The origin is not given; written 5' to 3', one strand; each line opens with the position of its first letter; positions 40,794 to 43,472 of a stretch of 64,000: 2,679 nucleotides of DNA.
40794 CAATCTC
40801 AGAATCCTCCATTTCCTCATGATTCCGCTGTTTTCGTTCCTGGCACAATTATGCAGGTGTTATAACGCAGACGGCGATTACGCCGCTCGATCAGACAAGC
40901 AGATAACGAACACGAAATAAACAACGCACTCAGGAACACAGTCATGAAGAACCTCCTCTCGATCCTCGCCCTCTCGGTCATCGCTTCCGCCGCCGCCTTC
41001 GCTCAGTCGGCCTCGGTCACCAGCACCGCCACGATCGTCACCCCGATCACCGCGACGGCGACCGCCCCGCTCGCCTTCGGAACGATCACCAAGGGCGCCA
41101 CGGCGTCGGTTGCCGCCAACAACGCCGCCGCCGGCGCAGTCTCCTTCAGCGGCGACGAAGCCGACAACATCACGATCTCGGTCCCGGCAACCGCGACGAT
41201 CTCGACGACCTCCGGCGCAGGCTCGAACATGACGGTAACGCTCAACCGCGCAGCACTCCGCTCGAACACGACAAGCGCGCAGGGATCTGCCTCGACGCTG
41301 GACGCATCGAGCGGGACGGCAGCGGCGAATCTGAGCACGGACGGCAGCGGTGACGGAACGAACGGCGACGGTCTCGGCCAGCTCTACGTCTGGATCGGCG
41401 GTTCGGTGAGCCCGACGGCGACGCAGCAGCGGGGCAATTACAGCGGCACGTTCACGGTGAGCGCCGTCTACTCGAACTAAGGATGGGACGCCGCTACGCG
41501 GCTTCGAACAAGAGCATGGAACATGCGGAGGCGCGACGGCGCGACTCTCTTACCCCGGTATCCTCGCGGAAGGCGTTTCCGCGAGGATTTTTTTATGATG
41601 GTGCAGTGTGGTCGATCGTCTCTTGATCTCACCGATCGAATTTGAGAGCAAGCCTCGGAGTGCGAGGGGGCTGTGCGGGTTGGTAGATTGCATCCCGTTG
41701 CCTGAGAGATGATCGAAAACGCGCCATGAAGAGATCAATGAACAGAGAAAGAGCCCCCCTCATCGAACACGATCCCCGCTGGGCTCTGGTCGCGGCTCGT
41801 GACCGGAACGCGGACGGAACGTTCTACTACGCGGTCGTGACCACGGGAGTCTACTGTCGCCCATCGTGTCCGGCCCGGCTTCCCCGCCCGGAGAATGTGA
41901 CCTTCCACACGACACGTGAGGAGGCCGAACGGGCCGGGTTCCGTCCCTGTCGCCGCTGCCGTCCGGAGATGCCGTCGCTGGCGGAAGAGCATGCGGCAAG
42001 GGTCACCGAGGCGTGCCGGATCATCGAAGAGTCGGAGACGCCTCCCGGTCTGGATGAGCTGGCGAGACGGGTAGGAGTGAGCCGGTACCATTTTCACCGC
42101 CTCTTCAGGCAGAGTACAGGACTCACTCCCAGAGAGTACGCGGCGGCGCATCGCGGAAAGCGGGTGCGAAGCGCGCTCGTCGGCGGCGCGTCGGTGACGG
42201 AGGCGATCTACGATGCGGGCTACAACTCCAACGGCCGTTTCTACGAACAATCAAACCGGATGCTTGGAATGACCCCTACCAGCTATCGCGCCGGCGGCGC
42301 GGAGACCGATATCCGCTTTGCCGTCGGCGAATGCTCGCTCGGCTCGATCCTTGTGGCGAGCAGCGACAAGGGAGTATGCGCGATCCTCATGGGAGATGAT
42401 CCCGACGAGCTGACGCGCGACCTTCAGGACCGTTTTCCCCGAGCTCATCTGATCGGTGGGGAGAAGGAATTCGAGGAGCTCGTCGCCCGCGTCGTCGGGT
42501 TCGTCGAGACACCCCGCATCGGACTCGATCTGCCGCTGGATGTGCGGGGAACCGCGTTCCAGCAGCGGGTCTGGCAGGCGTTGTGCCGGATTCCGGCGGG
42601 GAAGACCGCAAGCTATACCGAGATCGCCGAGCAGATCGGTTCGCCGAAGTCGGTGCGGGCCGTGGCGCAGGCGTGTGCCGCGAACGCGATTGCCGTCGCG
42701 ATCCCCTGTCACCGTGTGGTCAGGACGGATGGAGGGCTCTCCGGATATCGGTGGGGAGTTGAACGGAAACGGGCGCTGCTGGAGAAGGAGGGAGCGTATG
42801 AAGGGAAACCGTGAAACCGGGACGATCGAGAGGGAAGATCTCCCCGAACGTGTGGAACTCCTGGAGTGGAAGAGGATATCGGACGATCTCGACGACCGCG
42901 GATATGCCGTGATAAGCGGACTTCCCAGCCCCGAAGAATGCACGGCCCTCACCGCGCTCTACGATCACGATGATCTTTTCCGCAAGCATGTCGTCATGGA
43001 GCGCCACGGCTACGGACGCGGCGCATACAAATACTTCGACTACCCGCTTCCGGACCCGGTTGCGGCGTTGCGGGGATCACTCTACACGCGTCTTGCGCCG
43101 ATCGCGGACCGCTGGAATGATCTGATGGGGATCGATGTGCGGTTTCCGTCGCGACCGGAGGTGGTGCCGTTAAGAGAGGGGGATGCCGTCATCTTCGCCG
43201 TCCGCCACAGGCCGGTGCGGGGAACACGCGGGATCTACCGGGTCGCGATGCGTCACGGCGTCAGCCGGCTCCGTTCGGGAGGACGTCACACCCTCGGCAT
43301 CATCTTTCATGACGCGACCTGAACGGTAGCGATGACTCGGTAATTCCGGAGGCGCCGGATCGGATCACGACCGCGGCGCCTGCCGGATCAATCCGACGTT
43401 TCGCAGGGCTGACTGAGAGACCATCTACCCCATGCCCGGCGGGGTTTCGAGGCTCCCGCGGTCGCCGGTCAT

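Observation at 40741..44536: Triplicated ~190-bp leader with a perfect inverted-repeat operator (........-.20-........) ~70 bp upstream of a TGGCAC box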

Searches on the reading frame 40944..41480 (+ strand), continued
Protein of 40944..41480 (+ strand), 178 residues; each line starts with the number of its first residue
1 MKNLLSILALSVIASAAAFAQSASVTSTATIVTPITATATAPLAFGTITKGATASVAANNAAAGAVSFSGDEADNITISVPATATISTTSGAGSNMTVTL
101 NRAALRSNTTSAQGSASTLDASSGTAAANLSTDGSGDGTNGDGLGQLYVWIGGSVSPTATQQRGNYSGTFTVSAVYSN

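Call 52: find_related_loci(query=A1, collection=metagenome_contigs, flank=10000)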
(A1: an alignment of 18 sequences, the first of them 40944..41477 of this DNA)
Query A1 (178 aa) in metagenome_contigs; peptide patterns used: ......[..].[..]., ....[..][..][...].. (x = any residue, [..] = any of these).
98 stretches matched a pattern; 14 encode a relative of the query (tblastn E <= 1e-3); 13 distinct loci.
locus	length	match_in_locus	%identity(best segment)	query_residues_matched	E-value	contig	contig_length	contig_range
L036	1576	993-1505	74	8-178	9e-75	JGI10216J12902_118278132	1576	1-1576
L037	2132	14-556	68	1-178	1e-69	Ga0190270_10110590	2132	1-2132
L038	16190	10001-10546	63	1-178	5e-68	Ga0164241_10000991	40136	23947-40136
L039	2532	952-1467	73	5-178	8e-66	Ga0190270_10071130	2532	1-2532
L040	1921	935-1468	56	1-178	5e-61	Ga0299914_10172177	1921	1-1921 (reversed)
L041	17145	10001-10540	59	2-178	9e-58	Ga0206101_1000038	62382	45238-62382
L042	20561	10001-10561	58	2-178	5e-57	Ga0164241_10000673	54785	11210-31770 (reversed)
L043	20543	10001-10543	61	1-178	5e-56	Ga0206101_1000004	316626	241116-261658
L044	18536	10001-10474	65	22-178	2e-61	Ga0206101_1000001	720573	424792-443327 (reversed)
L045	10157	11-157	67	130-178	1e-17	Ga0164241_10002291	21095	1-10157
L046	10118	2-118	72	140-178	3e-14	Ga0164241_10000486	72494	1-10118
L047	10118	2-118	72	140-178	3e-14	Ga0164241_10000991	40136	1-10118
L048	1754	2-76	92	154-178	6e-9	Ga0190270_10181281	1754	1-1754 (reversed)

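Call 58: find_encoding_contigs(protein=P0099, flank=10000, max_places=1)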
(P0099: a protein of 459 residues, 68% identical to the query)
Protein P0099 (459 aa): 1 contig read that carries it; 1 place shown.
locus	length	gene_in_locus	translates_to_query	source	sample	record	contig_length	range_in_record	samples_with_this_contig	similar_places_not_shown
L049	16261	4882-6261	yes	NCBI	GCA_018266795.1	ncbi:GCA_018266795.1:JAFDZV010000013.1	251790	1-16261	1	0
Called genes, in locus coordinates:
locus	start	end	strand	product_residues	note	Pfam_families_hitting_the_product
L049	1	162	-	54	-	?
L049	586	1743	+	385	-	PF08495:FIST, PF10442:FIST_C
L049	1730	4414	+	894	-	PF00989:PAS, PF08448:PAS_4, PF13426:PAS_9, PF08447:PAS_3, PF00989:PAS, PF08448:PAS_4, PF13426:PAS_9, PF00512:HisKA, +4 more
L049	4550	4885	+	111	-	PF00072:Response_reg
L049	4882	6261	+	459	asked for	PF00072:Response_reg, PF00158:Sigma54_activat, PF14532:Sigma54_activ_2, PF07728:AAA_5 (weak), PF25601:AAA_lid_14, PF02954:HTH_8 (weak)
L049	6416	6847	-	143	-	-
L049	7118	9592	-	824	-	PF13620:CarboxypepD_reg, PF13715:CarbopepD_reg_2 (weak), PF07715:Plug, PF00593:TonB_dep_Rec_b-barrel, PF14905:OMP_b-brl_3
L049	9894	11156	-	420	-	PF00275:EPSP_synthase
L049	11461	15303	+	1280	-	PF17517:IgGFc_binding, PF15780:ASH (faint), PF22544:HYDIN_VesB_CFA65-like_Ig (faint)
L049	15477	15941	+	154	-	PF01161:PBP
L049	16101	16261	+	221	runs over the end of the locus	PF02666:PS_Dcarbxylase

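Call 59: find_encoding_contigs(protein=P0107, flank=10000, max_places=1)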
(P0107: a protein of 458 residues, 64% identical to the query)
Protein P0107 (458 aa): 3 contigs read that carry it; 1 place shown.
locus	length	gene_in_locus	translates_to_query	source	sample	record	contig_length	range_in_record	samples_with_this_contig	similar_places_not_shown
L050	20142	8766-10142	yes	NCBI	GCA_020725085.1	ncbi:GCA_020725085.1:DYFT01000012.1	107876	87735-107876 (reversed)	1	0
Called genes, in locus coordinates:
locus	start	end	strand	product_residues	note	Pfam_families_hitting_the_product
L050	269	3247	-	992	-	PF13715:CarbopepD_reg_2 (faint), PF17210:SdrD_B (faint), PF13620:CarboxypepD_reg, PF16371:MetallophosN (faint), PF22904:NOMO1-like_2nd (faint)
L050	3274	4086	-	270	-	-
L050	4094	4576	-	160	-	-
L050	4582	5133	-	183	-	-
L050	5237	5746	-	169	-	-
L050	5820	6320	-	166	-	-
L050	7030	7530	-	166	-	-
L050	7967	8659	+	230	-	PF00512:HisKA, PF02518:HATPase_c (faint)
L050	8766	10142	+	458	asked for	PF00072:Response_reg, PF00158:Sigma54_activat, PF14532:Sigma54_activ_2, PF00004:AAA (weak), PF07728:AAA_5 (weak), PF25601:AAA_lid_14, PF02954:HTH_8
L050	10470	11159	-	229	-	PF00072:Response_reg, PF00196:GerE, PF08281:Sigma70_r4_2 (weak)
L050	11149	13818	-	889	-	PF00989:PAS, PF08448:PAS_4, PF13426:PAS_9, PF13426:PAS_9, PF01590:GAF, PF13185:GAF_2, PF13492:GAF_3, PF07730:HisKA_3, +4 more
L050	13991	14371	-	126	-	PF01597:GCV_H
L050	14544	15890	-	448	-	PF00289:Biotin_carb_N, PF02222:ATP-grasp, PF02786:CPSase_L_D2, PF07478:Dala_Dala_lig_C, PF02785:Biotin_carb_C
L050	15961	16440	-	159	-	PF00364:Biotin_lipoyl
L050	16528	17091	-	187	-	PF08207:EFP_N, PF01132:EFP, PF09285:Elong-fact-P_C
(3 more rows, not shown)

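Call 60: find_encoding_contigs(protein=P0120, flank=10000, max_places=1)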
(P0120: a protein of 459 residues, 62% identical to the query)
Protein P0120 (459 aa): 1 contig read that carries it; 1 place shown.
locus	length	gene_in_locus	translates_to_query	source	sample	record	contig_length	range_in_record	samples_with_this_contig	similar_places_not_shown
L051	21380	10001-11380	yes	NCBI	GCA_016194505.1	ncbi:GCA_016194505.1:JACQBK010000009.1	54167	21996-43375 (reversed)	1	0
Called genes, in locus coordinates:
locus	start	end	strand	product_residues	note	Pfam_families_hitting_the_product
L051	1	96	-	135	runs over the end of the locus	PF00072:Response_reg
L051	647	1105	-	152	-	-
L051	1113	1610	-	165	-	-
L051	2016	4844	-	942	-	PF13620:CarboxypepD_reg (faint)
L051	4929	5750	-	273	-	-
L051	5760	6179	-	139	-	-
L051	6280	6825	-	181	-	-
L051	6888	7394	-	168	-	-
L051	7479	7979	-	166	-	-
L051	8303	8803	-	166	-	-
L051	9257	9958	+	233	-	PF00512:HisKA, PF02518:HATPase_c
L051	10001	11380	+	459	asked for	PF00072:Response_reg, PF00158:Sigma54_activat, PF14532:Sigma54_activ_2, PF07728:AAA_5 (weak), PF25601:AAA_lid_14, PF02954:HTH_8 (faint)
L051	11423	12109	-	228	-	PF00072:Response_reg, PF00196:GerE, PF08281:Sigma70_r4_2 (weak)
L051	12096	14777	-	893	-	PF00989:PAS (weak), PF08448:PAS_4, PF13426:PAS_9, PF00989:PAS (weak), PF01590:GAF, PF13185:GAF_2, PF07730:HisKA_3, PF02518:HATPase_c, +3 more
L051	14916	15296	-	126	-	PF01597:GCV_H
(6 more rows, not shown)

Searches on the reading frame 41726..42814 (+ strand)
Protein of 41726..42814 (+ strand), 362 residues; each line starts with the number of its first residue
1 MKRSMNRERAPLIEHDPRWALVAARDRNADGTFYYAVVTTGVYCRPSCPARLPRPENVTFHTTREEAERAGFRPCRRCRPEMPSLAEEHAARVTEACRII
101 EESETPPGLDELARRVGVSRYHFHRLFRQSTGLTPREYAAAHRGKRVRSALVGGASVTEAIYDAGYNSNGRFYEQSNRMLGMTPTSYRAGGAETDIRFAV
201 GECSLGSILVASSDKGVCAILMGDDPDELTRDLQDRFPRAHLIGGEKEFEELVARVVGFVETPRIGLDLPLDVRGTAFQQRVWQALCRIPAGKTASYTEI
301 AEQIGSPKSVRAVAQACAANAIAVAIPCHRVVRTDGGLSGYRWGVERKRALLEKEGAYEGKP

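Call 8: search_protein_families(library=pfam, proteins=[window:41726-42814:+], max_evalue=0.01)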
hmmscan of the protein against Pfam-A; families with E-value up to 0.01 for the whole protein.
window:41726-42814:+ (362 aa): 5 families
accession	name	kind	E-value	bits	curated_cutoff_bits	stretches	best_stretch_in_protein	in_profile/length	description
PF01035.26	DNA_binding_1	-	2.8e-36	123.7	27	1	277-357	1-81/81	6-O-methylguanine DNA methyltransferase, DNA binding domain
PF02805.21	Ada_Zn_binding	-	2.8e-31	107.8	23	1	18-81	2-65/65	Metal binding domain of Ada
PF12833.13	HTH_18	-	2.7e-21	76.1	33.6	1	112-189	1-79/80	Helix-turn-helix domain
PF00165.29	HTH_AraC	-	3.4e-12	46.6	26.6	1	109-138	11-40/42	Bacterial regulatory helix-turn-helix proteins, AraC family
PF02870.21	Methyltransf_1N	-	0.001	20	21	1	197-272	2-70/71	6-O-methylguanine DNA methyltransferase, ribonuclease-like domain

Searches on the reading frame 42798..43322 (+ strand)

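Call 8: search_protein_families(library=pfam, proteins=[window:42798-43322:+], max_evalue=0.01)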
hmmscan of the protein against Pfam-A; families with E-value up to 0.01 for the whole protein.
window:42798-43322:+ (174 aa): 1 family
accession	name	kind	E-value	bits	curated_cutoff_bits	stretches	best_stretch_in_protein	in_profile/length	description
PF09859.15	Oxygenase-NA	-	3.2e-37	128.1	26.2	2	116-173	115-172/172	Oxygenase, catalysing oxidative methylation of damaged DNA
